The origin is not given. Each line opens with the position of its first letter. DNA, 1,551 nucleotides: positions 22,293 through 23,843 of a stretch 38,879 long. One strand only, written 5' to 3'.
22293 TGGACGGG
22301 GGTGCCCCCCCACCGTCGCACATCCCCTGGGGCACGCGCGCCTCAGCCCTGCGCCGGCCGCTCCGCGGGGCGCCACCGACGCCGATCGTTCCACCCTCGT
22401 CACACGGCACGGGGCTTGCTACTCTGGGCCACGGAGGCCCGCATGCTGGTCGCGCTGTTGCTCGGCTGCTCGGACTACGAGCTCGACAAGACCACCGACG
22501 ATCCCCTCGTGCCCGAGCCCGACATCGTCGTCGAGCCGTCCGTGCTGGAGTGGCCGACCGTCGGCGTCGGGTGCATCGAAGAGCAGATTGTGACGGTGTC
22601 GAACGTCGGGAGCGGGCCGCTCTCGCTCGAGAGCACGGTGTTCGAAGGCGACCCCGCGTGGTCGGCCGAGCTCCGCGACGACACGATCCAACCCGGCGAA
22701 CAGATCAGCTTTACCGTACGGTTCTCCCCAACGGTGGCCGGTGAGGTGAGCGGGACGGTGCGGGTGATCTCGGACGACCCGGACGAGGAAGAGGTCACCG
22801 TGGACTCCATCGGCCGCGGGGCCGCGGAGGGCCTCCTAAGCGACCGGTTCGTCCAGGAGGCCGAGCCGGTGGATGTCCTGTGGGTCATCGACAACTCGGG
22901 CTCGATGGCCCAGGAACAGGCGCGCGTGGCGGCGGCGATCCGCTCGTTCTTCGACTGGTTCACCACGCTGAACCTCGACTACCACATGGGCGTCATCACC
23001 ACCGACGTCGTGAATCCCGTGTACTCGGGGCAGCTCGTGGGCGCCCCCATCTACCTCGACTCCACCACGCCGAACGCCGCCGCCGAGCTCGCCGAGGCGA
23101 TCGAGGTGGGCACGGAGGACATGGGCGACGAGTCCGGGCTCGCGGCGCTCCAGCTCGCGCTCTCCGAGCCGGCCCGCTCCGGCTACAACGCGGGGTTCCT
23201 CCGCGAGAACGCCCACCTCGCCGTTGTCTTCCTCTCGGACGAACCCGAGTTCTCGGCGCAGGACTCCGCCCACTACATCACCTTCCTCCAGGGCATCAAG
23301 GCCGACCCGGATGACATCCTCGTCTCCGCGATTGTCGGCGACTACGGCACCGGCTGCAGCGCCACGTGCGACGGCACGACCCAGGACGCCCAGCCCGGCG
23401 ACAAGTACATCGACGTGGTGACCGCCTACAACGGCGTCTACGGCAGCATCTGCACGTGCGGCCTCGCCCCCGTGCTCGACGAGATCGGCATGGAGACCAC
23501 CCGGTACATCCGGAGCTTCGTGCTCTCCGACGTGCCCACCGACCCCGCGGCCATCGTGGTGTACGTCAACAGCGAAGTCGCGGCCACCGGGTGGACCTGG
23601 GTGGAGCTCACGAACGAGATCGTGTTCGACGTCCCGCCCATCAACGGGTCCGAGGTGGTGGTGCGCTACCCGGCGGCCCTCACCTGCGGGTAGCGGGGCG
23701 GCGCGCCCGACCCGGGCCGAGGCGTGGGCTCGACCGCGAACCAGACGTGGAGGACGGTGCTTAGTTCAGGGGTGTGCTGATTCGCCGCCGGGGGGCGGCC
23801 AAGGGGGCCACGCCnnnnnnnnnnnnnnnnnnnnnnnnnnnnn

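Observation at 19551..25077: Orphan ExbB-ExbD'-ExbD stator operon with a TM/Pro-rich mini-protein, a Cys-pair repeat protein and tandem VWA lipoproteins: candidate undescribed PMF-driven envelope/adhesin module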

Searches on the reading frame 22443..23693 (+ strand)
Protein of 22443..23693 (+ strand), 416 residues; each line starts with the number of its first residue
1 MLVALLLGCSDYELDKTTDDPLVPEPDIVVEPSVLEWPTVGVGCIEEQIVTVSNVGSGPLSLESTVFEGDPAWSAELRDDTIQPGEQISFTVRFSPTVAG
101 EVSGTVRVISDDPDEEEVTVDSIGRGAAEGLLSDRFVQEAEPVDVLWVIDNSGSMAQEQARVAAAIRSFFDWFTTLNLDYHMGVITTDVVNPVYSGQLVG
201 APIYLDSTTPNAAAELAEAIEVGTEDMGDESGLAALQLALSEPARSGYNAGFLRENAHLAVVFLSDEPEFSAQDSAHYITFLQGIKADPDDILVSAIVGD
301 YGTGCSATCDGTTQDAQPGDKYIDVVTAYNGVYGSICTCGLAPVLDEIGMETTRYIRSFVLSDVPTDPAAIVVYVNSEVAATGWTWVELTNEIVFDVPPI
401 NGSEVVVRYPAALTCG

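Call 3: search_protein_families(library=pfam, proteins=[window:22443-23693:+], max_evalue=0.1)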
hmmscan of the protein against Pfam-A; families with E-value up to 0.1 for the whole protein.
window:22443-23693:+ (416 aa): 9 families
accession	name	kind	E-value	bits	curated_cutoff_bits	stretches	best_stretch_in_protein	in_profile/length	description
PF15780.11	ASH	-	1.8e-08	34.9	27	1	33-113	12-93/98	Abnormal spindle-like microcephaly-assoc'd, ASPM-SPD-2-Hydin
PF22544.2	HYDIN_VesB_CFA65-like_Ig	-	4.6e-08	33.6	25.5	1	33-120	8-95/100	HYDIN/CFA65/VesB-like, Ig-like domain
PF12371.14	TMEM131_like_N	-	2.3e-06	28.2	28.8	1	29-108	2-82/84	Transmembrane protein 131-like N-terminal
PF22073.2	Cep192_D4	-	9.6e-06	26.2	35.5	1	26-111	2-95/112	Cep192 domain 4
PF07610.17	DUF1573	-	0.0046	17.4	26.1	1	52-116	25-89/98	Protein of unknown function (DUF1573)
PF13519.12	VWA_2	-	0.011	16.8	27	1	146-266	2-105/107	von Willebrand factor type A domain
PF24507.1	Ig_CFAP65_4th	-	0.017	16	27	1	66-125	18-75/76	CFAP65, fourth Ig-like domain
PF22067.2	Cep192_D3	-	0.061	13.9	27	0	45-99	18-72/99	Cep192 domain 3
PF00092.34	VWA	-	0.085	13.5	23.8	0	144-268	1-115/174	von Willebrand factor type A domain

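Call 4: search_protein_families(library=ncbifam, proteins=[window:22443-23693:+], max_evalue=0.1)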
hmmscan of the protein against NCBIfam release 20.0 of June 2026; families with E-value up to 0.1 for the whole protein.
window:22443-23693:+ (416 aa): 4 families
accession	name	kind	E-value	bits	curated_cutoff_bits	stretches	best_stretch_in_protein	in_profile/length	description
NF052240.1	MIDASAdhsBdello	equivalog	2.2e-13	50.1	700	2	142-201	56-117/378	MIDAS family adhesin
NF012200.0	choice_anch_D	domain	8.2e-13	48.8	45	1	25-115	14-108/108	choice-of-anchor D domain-containing protein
NF033765.2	gliding_CglD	equivalog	1.1e-11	43.4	400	2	126-188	628-690/1124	adventurous gliding motility lipoprotein CglD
TIGR03788.1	marine_srt_targ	equivalog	0.044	12.2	551.65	1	141-188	270-315/629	marine proteobacterial sortase target protein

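Call 20: search_solved_structures(query=window:22443-23693:+, max_evalue=1)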
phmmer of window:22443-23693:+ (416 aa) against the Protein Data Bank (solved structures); distinct sequences matched with E-value up to 1: 1.
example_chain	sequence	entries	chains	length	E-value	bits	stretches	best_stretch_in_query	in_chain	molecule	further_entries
9b7y_A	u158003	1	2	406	0.25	13.4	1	98-185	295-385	Transcriptional repressor Mce3R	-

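Call 38: find_related_loci(query=A3, collection=metagenome_contigs, flank=8000)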
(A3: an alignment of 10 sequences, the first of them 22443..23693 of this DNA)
Query A3 (416 aa) in metagenome_contigs; peptide patterns used: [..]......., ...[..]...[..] (x = any residue, [..] = any of these).
442 stretches matched a pattern; 150 encode a relative of the query (tblastn E <= 1e-3); the best 80 are kept; 80 distinct loci.
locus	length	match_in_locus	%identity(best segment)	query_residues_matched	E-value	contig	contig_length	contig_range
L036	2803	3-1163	67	28-415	0e+0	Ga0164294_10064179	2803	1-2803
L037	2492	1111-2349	56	2-415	7e-154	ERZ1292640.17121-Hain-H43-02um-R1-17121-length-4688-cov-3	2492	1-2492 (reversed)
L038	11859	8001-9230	55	5-415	6e-144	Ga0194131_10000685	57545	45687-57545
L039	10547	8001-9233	53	5-416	6e-138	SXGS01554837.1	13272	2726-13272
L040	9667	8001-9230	55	5-415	3e-143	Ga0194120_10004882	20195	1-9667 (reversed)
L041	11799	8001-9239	52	2-415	7e-131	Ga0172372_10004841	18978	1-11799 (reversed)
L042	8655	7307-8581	41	1-415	1e-78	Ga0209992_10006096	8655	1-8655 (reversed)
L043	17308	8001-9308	37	1-415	3e-70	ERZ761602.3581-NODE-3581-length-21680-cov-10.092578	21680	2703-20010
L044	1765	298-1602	35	1-415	4e-72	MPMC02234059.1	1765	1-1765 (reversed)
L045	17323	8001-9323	34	1-415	3e-64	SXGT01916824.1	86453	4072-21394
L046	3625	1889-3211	35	1-415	9e-64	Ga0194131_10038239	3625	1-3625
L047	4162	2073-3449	35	1-415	1e-63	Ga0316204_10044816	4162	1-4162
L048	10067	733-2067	35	8-415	3e-63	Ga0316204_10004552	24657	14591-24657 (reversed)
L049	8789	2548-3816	35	1-415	5e-60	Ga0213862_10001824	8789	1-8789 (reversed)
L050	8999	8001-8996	42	1-323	3e-60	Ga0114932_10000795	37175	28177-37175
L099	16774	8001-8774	33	136-386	3e-30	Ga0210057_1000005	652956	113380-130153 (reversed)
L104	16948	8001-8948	31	125-408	5e-29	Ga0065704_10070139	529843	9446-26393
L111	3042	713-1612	29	140-409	1e-27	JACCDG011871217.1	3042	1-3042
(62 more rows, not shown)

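Call 41: search_protein_families(library=ncbifam, proteins=[L104:7932-8981:+, L104:8987-9598:+, L104:9559-10305:+, L104:10363-10908:+, L104:10913-11410:+, L104:11414-15145:+, L104:15160-15408:+, L104:15416-16906:+], max_evalue=0.01)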
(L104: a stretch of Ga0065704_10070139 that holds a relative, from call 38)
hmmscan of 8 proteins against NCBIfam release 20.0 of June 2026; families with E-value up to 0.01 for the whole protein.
L104:7932-8981:+ (349 aa): 2 families
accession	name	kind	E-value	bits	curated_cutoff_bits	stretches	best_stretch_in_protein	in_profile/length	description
NF052240.1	MIDASAdhsBdello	equivalog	1.6e-19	70.4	700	2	144-309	175-351/378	MIDAS family adhesin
NF033765.2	gliding_CglD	equivalog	5.1e-15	54.4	400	1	20-334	616-951/1124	adventurous gliding motility lipoprotein CglD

L104:8987-9598:+ (203 aa): 0 families

L104:9559-10305:+ (248 aa): 7 families
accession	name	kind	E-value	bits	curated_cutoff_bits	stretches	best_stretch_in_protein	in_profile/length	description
TIGR02796.1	tolQ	equivalog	9e-18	64.8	221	1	98-214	97-213/216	protein TolQ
TIGR02797.1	exbB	equivalog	5.8e-12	45.9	206.2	1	103-215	94-209/211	tonB-system energizer ExbB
NF008066.0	PRK10801.1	equivalog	1.2e-10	41.3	403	1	107-204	110-206/230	Tol-Pal system protein TolQ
TIGR02805.1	exbB2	equivalog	2e-10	40.9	135.35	1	121-196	52-126/138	TonB-system energizer ExbB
NF007722.0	PRK10414.1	equivalog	3e-09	36.8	402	1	65-195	61-200/244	tol-pal system-associated acyl-CoA thioesterase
NF006284.1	PRK08456.1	equivalog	0.00014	21.1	380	1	48-183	66-196/252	flagellar motor stator protein MotA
NF033916.0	antiphage_ZorA_3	subfamily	0.0069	15.3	250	0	130-208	27-108/509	anti-phage ZorAB system protein ZorA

L104:10363-10908:+ (181 aa): 2 families
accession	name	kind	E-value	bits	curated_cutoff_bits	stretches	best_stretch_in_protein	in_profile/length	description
TIGR02801.1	tolR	equivalog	0.00017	22.2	127.3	1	16-146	4-119/129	protein TolR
TIGR02804.1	ExbD_2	equivalog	0.0089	16.4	123.45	0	16-72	3-57/121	TonB system transport protein ExbD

L104:10913-11410:+ (165 aa): 3 families
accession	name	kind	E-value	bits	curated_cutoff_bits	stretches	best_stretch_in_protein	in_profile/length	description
TIGR02803.1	ExbD_1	equivalog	7.9e-07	29.2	152.95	1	19-161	4-120/122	TonB system transport protein ExbD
NF008429.0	PRK11267.1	equivalog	1e-06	28.8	216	1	15-161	14-134/141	TonB system transport protein ExbD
TIGR02801.1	tolR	equivalog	3.8e-06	27.5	127.3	1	19-161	5-128/129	protein TolR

L104:11414-15145:+ (1243 aa): 3 families
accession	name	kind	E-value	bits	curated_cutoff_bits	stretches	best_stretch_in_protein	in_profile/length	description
TIGR02795.1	tol_pal_ybgF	equivalog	2.2e-20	73.4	90.1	2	148-248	6-107/119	tol-pal system protein YbgF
TIGR02917.1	PEP_TPR_lipo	equivalog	5.1e-09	34.6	312.2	2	1025-1137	105-217/899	XrtA/PEP-CTERM system TPR-repeat protein PrsT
TIGR03302.1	OM_YfiO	subfamily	4.7e-05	23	81.4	1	143-301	32-121/239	outer membrane protein assembly factor BamD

L104:15160-15408:+ (82 aa): 1 family
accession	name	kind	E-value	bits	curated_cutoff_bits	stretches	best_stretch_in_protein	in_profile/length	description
NF033764.1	gliding_CglF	equivalog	0.00012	22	90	1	21-77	29-85/88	adventurous gliding motility protein CglF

L104:15416-16906:+ (496 aa): 4 families
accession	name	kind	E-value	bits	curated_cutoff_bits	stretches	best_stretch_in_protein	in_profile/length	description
NF033760.1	gliding_GltG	equivalog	2e-44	152.2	650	1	237-495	388-648/650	adventurous gliding motility protein GltG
NF033768.1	myxo_SS_tail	domain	1.9e-31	108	40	1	401-493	1-92/92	AgmX/PglI C-terminal domain-containing protein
NF033761.1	gliding_GltJ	equivalog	7.8e-08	31.9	450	1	401-492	581-671/671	adventurous gliding motility protein GltJ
TIGR01352.1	tonB_Cterm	subfamily_domain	0.0023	18.3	27.1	0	433-493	14-74/76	TonB family protein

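Call 42: search_protein_families(library=pfam, proteins=[L104:7932-8981:+, L104:8987-9598:+, L104:9559-10305:+, L104:10363-10908:+, L104:10913-11410:+, L104:11414-15145:+, L104:15160-15408:+, L104:15416-16906:+], max_evalue=0.01)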
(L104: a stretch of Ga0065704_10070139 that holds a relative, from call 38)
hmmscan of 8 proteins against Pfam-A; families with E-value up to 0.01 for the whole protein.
L104:7932-8981:+ (349 aa): 1 family
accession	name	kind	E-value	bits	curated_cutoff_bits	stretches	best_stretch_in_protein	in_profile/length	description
PF20782.3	TssR_VWA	-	0.0061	16.1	25.7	0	46-93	46-95/304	TssR protein VWA domain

L104:8987-9598:+ (203 aa): 2 families
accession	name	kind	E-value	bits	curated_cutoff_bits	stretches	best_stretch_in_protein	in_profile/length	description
PF07238.19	PilZ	-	3.6e-12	46.9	22.5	1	88-193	2-100/102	PilZ domain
PF14237.11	GYF_2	-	3.2e-11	43.2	25.8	1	18-67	1-50/50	GYF domain 2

L104:9559-10305:+ (248 aa): 1 family
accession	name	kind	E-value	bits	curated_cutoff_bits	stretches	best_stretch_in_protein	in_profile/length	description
PF01618.21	MotA_ExbB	-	2.3e-26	92.4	22.9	1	84-204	3-125/127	MotA/TolQ/ExbB proton channel family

L104:10363-10908:+ (181 aa): 1 family
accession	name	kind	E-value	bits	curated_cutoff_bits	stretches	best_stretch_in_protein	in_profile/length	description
PF02472.21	ExbD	-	6.7e-20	71.9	25.4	1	12-155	3-125/128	Biopolymer transport protein ExbD/TolR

L104:10913-11410:+ (165 aa): 1 family
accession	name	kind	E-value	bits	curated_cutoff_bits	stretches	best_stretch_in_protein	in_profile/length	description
PF02472.21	ExbD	-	6e-16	59.1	25.4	1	15-161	4-125/128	Biopolymer transport protein ExbD/TolR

L104:11414-15145:+ (1243 aa): 8 families
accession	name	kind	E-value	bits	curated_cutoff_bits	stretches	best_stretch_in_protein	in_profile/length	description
PF13428.12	TPR_14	-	1.8e-11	44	23.5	0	182-214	2-35/44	Tetratricopeptide repeat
PF13432.12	TPR_16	-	3.7e-11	43.7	32.7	1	153-212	6-63/65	Tetratricopeptide repeat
PF14559.12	TPR_19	-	4.7e-11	43.3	25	0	524-558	33-67/68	Tetratricopeptide repeat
PF13174.12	TPR_6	-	1e-06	29.4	26.3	2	220-248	3-31/33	Tetratricopeptide repeat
PF07719.23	TPR_2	-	9.1e-06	25.9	27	0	188-206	8-26/34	Tetratricopeptide repeat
PF13424.12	TPR_12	-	1.9e-05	25.2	30.1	1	145-206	4-70/77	Tetratricopeptide repeat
PF13414.12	TPR_11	-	2.8e-05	24.1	26.8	0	188-206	1-19/42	TPR repeat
PF13371.12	TPR_9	-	0.0038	17.7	35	0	1058-1107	8-57/73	Tetratricopeptide repeat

L104:15160-15408:+ (82 aa): 0 families

L104:15416-16906:+ (496 aa): 0 families

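Call 48: search_protein_families(library=pfam, proteins=[L038:1424-5377:+, L038:5500-7527:-, L038:6823-7845:+, L038:7980-9239:+, L038:9247-10821:-, L038:10845-11501:-, L099:6916-7884:+, L099:7890-8870:+, L099:10673-13606:+, L099:14640-16127:+], max_evalue=0.001)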
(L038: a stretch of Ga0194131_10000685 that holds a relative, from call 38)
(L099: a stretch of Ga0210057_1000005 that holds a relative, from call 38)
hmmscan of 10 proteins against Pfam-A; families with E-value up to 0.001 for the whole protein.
L038:1424-5377:+ (1317 aa): 9 families
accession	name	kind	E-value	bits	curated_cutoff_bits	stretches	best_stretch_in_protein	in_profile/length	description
PF00069.31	Pkinase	-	4.9e-33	115.1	31.7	1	12-273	1-251/263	Protein kinase domain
PF07714.23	PK_Tyr_Ser-Thr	-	4.1e-26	92.3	23.1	1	13-276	2-247/258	Protein tyrosine and serine/threonine kinase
PF13424.12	TPR_12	-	1.9e-20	73.3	30.1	2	1164-1233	6-77/77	Tetratricopeptide repeat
PF13191.12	AAA_16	-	1.3e-16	62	32.6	1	560-737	2-166/167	AAA ATPase domain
PF07719.23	TPR_2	-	3.2e-08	33.5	27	0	1165-1191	5-31/34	Tetratricopeptide repeat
PF00515.34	TPR_1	-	2.5e-07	30.6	27.8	0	1165-1191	5-31/34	Tetratricopeptide repeat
PF13181.12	TPR_8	-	3.5e-07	30.3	25.7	0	1163-1192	3-32/34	Tetratricopeptide repeat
PF13374.12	TPR_10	-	8.5e-07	29.2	27.5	0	1165-1192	6-33/42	Tetratricopeptide repeat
PF01636.29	APH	-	9.7e-06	25.9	23.2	0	135-173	159-198/239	Phosphotransferase enzyme family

L038:5500-7527:- (675 aa): 0 families

L038:6823-7845:+ (340 aa): 0 families

L038:7980-9239:+ (419 aa): 3 families
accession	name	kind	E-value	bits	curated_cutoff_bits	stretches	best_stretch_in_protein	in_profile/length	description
PF15780.11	ASH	-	6.1e-10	39.6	27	1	35-116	11-93/98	Abnormal spindle-like microcephaly-assoc'd, ASPM-SPD-2-Hydin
PF22544.2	HYDIN_VesB_CFA65-like_Ig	-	3.6e-07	30.8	25.5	1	29-118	1-92/100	HYDIN/CFA65/VesB-like, Ig-like domain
PF22073.2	Cep192_D4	-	3.8e-06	27.5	35.5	1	29-129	2-111/112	Cep192 domain 4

L038:9247-10821:- (524 aa): 2 families
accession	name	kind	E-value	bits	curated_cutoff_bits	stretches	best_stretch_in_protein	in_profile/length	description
PF01839.29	FG-GAP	-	6.2e-16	58.3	22.1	2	308-343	1-35/37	FG-GAP repeat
PF13517.12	FG-GAP_3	-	2e-12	47.9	26.9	2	381-446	1-61/61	FG-GAP-like repeat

L038:10845-11501:- (218 aa): 1 family
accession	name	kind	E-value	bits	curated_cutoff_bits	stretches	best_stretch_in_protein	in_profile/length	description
PF00581.25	Rhodanese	-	7.8e-18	65.2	22.2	1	134-215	4-96/102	Rhodanese-like domain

L099:6916-7884:+ (322 aa): 2 families
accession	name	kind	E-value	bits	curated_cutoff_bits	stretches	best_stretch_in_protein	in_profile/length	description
PF14237.11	GYF_2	-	2.2e-19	69.4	25.8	2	142-189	1-48/50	GYF domain 2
PF07238.19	PilZ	-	4.5e-10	40.2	22.5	1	214-318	2-100/102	PilZ domain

L099:7890-8870:+ (326 aa): 0 families

L099:10673-13606:+ (977 aa): 2 families
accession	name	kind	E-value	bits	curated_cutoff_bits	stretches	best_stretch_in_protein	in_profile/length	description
PF13432.12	TPR_16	-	2.7e-06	28.2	32.7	0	607-652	12-53/65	Tetratricopeptide repeat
PF14559.12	TPR_19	-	4.8e-05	24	25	0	430-468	24-62/68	Tetratricopeptide repeat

L099:14640-16127:+ (495 aa): 3 families
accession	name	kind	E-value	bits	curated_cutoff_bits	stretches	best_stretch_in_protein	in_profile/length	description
PF00498.31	FHA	-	8.5e-09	36.2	20.7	1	29-77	2-51/67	FHA domain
PF16697.10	Yop-YscD_cpl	-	1.4e-06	28.9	33.2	1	28-97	19-90/94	Inner membrane component of T3SS, cytoplasmic domain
PF03544.19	TonB_C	-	0.00046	21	24.6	0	430-492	14-78/79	Gram-negative bacterial TonB protein C-terminal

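Call 55: find_homologous_proteins(query=window:22443-23693:+, max_evalue=0.00001)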
Query window:22443-23693:+ (416 aa): 264 proteins with E <= 0.00001 among 8000 candidates; the best 120 are listed.
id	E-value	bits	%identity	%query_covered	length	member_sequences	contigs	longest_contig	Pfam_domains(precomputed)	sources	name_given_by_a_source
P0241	1.2e-268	909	98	100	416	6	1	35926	PF22073.3,PF15780.12,PF12371.15,PF22544.3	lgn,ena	-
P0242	2.8e-204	697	75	100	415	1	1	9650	PF15780.12,PF22544.3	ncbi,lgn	ncbi:MAG: choice-of-anchor D domain-containing protein [Myxococcota bacterium]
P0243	8.6e-203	692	75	100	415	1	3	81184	PF15780.12,PF12371.15,PF22544.3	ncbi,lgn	-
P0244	1.4e-195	668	73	100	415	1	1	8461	PF15780.12,PF22544.3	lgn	-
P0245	2.9e-195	667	72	100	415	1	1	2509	PF15780.12,PF22544.3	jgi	jgi:hypothetical protein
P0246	1.2e-194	665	72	100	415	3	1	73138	PF22544.3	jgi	jgi:hypothetical protein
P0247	7.5e-193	659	72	100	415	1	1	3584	PF15780.12,PF22544.3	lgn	-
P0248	4.8e-190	650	72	100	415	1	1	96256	PF15780.12,PF22544.3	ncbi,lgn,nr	ncbi:MAG: hypothetical protein Q8P18_14635 [Pseudomonadota bacterium]|nr:hypothetical protein [Pseud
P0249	1.7e-188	645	71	100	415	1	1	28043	PF22544.3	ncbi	-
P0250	5.1e-188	643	69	100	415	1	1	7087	PF15780.12,PF22544.3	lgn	-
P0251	2.9e-187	641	71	100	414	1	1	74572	PF22544.3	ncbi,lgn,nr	ncbi:MAG: choice-of-anchor D domain-containing protein [Pseudomonadota bacterium]|nr:choice-of-ancho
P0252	3.1e-186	637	67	100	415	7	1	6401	PF15780.12,PF22544.3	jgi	jgi:hypothetical protein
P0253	5.9e-185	633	67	100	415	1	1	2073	PF22073.3,PF15780.12,PF22544.3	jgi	-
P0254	2.5e-179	615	68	100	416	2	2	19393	-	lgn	-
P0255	4.6e-178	610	67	100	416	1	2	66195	PF22544.3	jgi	jgi:hypothetical protein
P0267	1.1e-137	477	55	99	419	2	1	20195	PF22073.3,PF15780.12,PF22544.3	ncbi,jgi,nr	ncbi:MAG: choice-of-anchor D domain-containing protein [Deltaproteobacteria bacterium]|nr:choice-of-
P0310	2.9e-100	354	45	99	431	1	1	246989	PF15780.12,PF22544.3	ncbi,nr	ncbi:MAG: hypothetical protein H6742_11905 [Alphaproteobacteria bacterium]|nr:hypothetical protein [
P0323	5.5e-70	254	39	100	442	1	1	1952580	PF15780.12,PF22544.3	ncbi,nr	ncbi:MAG: choice-of-anchor D domain-containing protein [Alphaproteobacteria bacterium]|nr:choice-of-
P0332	2.1e-60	223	36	98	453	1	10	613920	PF22073.3,PF22544.3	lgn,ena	-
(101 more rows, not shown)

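Call 56: find_encoding_contigs(protein=P0310, flank=8000, max_places=1)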
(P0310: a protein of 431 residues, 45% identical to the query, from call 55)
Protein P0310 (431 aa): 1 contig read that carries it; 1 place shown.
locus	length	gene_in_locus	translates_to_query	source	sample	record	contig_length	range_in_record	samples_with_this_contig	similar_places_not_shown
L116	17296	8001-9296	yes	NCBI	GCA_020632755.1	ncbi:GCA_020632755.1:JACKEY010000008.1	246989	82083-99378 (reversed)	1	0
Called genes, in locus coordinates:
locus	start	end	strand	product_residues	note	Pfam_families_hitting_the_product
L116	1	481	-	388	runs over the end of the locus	PF00144:Beta-lactamase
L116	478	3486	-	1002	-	PF00082:Peptidase_S8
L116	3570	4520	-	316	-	PF00685:Sulfotransfer_1, PF13469:Sulfotransfer_3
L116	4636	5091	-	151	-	PF00076:RRM_1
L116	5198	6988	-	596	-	PF00270:DEAD, PF04851:ResIII (weak), PF00271:Helicase_C, PF03880:DbpA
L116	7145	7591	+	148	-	-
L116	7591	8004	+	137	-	PF00903:Glyoxalase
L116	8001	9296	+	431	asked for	PF15780:ASH (weak), PF22544:HYDIN_VesB_CFA65-like_Ig (weak)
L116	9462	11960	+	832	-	PF11617:Cu-binding_MopE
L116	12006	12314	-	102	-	PF00111:Fer2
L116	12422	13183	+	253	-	-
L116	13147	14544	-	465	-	PF05656:DUF805, PF10604:Polyketide_cyc2 (weak)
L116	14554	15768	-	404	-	PF01553:Acyltransferase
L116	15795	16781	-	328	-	-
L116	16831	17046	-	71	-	-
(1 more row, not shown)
